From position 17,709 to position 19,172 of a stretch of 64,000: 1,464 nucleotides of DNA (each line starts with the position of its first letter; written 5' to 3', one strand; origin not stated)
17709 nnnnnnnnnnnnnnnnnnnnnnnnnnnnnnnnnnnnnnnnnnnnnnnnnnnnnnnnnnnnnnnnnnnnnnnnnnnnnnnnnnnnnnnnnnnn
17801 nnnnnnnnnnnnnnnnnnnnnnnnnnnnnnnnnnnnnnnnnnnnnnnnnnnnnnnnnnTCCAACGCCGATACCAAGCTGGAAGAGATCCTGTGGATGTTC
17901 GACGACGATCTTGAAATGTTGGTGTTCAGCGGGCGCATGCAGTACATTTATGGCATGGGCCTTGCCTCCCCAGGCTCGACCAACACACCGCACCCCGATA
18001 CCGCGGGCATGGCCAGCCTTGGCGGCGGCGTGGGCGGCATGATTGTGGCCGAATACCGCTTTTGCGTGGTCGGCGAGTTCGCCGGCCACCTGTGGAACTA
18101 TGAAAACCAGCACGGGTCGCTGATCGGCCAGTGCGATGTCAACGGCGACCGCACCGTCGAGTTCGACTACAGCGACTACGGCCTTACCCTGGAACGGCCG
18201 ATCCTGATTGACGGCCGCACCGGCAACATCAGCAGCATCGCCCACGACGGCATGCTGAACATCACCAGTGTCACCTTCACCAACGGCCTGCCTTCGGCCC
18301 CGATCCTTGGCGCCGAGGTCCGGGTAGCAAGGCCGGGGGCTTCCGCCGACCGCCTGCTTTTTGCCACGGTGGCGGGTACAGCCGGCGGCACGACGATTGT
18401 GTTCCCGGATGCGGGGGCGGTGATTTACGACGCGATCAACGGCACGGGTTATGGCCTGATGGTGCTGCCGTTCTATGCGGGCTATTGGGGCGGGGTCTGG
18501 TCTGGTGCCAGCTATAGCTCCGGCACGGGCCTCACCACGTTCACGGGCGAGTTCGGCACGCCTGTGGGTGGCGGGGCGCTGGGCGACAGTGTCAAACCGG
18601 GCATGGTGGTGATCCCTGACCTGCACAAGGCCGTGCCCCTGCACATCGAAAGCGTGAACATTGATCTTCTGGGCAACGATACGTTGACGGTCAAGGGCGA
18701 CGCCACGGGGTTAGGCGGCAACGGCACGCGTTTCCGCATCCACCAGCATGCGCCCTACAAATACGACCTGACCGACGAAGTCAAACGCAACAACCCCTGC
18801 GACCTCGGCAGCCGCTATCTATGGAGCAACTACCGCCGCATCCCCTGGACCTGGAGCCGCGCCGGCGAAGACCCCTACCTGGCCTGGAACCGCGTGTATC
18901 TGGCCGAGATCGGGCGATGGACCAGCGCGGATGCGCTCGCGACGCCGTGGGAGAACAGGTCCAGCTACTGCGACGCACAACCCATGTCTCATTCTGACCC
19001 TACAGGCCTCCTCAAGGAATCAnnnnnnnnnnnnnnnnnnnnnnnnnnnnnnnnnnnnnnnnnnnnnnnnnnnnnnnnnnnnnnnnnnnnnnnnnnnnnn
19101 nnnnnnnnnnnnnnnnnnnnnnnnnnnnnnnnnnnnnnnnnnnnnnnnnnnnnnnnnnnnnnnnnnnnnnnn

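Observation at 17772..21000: Rhs-type polymorphic toxin locus: HExxH tip, lipoprotein immunity candidate and a 720-bp orphan core duplicate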

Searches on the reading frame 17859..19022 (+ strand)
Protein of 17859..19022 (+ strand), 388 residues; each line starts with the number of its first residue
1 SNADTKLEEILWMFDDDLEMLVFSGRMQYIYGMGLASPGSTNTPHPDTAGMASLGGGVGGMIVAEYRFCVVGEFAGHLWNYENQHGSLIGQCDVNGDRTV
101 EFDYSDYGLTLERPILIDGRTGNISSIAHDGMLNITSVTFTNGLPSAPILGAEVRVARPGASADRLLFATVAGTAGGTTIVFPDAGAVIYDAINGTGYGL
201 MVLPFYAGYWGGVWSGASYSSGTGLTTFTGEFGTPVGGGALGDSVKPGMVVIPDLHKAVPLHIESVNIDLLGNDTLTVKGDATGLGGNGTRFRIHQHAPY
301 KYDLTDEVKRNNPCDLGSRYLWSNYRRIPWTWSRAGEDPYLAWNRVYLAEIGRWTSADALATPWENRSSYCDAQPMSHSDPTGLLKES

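Call 34: find_related_loci(query=A3, collection=genome_contigs, flank=10000)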
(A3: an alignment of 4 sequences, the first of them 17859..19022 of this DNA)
Query A3 (388 aa) in genome_contigs; peptide patterns used: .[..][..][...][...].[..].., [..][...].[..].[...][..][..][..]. (x = any residue, [..] = any of these).
64 stretches matched a pattern; 3 encode a relative of the query (tblastn E <= 1e-3); 2 distinct loci.
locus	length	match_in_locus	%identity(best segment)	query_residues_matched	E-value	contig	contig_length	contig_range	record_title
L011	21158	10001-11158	52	3-384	2e-120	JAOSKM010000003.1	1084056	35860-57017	MAG: Planctomycetota bacterium isolate FR_29 FR-Planctomycetota-1_s3, whole genome shotgun sequence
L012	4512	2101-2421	68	54-160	5e-44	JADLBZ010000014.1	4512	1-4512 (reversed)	MAG: Planctomycetota bacterium isolate SJ201 c_000000049041, whole genome shotgun sequence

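Call 39: search_protein_families(library=pfam, proteins=[L011:142-6855:+, L011:11802-12614:+], max_evalue=0.0001)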
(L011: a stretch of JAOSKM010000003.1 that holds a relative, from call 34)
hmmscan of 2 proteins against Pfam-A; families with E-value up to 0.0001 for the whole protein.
L011:142-6855:+ (2237 aa): 2 families
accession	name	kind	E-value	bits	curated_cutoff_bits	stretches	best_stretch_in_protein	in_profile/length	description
PF25788.1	Ig_Rha78A_N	-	3.1e-16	60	27.4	1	707-793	11-95/105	Rha78A-like, N-terminal immunoglobulin domain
PF20148.4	DUF6531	-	1.2e-15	58.1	24.1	1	1818-1888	4-74/74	Domain of unknown function (DUF6531)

L011:11802-12614:+ (270 aa): 0 families

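Call 70: predict_structure(alignment_id=A5)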
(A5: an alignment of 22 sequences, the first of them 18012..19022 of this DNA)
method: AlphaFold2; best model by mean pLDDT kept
length: 337 residues; sequences in the alignment: 22
mean_pLDDT: 69.8   pTM: 0.61
mean pLDDT of the five models: 69.8, 69.7, 69.4, 68.8, 66.2
residues with pLDDT >= 90: 70; 70-90: 110; 50-70: 86; < 50: 71
segments of 3 or more residues with pLDDT < 50: 1-10, 16-24, 184-187, 248-259, 261-268, 278-286, 323-333, 335-337
pLDDT, mean of each block of 10 residues (from residue 1): 33 49 54 60 78 63 83 92 95 83 85 87 93 93 86 71 92 92 54 74 85 78 86 89 64 42 48 51 48 56 58 54 44 48
secondary structure, 60 per line:
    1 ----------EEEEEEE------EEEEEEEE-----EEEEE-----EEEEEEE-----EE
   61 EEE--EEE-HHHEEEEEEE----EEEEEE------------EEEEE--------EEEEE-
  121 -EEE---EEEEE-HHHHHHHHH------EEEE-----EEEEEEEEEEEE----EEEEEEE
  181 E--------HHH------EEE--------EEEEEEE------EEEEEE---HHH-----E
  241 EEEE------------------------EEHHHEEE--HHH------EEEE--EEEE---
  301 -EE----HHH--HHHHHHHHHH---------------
elements in order: E11-17 E24-31 E37-41 E47-53 E59-63 E66-68 E73-79 E84-89 E102-106 E115-119 E122-124 E128-132 H134-142 E149-152 E158-169 E174-181 E199-201 E210-216 E223-228 E240-244 E274-276 E288-291 E294-297 H313-322

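Call 72: fold_search(model_id=the predicted structure, library=pdb)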
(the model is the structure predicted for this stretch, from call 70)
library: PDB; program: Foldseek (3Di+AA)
matches with E <= 10: 962; with E <= 0.001: 0
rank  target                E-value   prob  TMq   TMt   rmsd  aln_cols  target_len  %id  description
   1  3a3g_B                6.0e-03  0.94  0.19  0.30  10.7       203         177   11  Crystal structure of LumP complexed with 6,7-dimethyl-8-(1'-D-ribityl) lumazine (released 2009-11-10)
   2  6l2u_A                6.4e-03  1.00  0.21  0.55   4.0       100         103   17  Soluble methane monooxygenase reductase FAD-binding domain from Methylosinus sporium. (released 2021-03-03)
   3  3a3b_A                2.8e-02  0.75  0.18  0.30  10.9       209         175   10  Crystal structure of LumP complexed with flavin mononucleotide (released 2009-11-10)
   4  9jlf_E                2.9e-02  0.35  0.19  0.26  14.8       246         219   13  Cryo-EM Structure of Bacteriophage FCWL1 head-to-tail interface (released 2025-01-22)
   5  4hiz_C                3.8e-02  0.84  0.18  0.10  13.0       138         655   16  Phage phi92 endosialidase (released 2014-01-15)
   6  9n71_A                4.3e-02  0.30  0.18  0.22  23.7       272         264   11  Tail tube structure of Acinetobacter baumannii phage Mystique (released 2025-03-19)
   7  6tba_7A               4.3e-02  0.30  0.16  0.18  17.5       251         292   12  Virion of native gene transfer agent (GTA) particle (released 2020-07-22)
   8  8k35_A                6.3e-02  0.63  0.17  0.07  14.4       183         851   11  Structure of the bacteriophage lambda tail tip complex (released 2023-11-15)
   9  5mmi_D                6.3e-02  0.07  0.10  0.14  21.2       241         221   14  Structure of the large subunit of the chloroplast ribosome (released 2017-01-11)
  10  5cdf_E                6.6e-02  0.96  0.16  0.12   4.2        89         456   20  Structure at 2.3 A of the alpha/beta monomer of the F-ATPase from Paracoccus denitrificans (released 2015-10-07)
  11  4hiz_A                6.6e-02  0.75  0.18  0.10  12.9       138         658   16  Phage phi92 endosialidase (released 2014-01-15)
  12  7wrg_B                8.2e-02  0.15  0.10  0.06  17.5       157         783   15  Crystal structure of full-length kinesin-3 KLP-6 (released 2022-08-10)
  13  4hiz_B                9.7e-02  0.66  0.17  0.10  13.0       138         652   16  Phage phi92 endosialidase (released 2014-01-15)
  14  1y6m_R                9.7e-02  0.12  0.13  0.18  17.5       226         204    7  Crystal structure of Epstein-Barr virus IL-10 complexed with the soluble IL-10R1 chain (released 2005-05-03)
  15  3mdj_B                1.1e-01  0.10  0.12  0.07  15.0       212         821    8  ER Aminopeptidase, ERAP1, Bound to the Zinc Aminopeptidase Inhibitor, Bestatin (released 2011-03-30)
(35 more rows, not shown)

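Call 94: find_related_loci(query=A3, collection=metagenome_contigs, flank=10000)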
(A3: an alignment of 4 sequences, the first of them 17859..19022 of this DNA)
Query A3 (388 aa) in metagenome_contigs; peptide patterns used: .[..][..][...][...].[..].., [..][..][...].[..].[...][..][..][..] (x = any residue, [..] = any of these).
101 stretches matched a pattern; 1 encode a relative of the query (tblastn E <= 1e-3); 1 distinct loci.
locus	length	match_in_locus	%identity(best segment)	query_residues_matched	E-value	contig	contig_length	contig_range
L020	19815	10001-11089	30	38-385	4e-24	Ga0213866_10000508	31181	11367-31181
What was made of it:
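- Tried and rejected: Profile scans of metagenomes found only the already known distant locus (call 94).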

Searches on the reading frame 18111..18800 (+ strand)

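Call 23: search_protein_families(library=pfam, proteins=[window:18111-18800:+], max_evalue=10)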
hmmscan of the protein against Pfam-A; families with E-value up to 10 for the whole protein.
window:18111-18800:+ (230 aa): 1 family
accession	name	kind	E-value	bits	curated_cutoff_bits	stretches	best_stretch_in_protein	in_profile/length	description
PF06715.18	Gp5_C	-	0.025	15.1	20.4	1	188-199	1-12/24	Gp5 C-terminal repeat (3 copies)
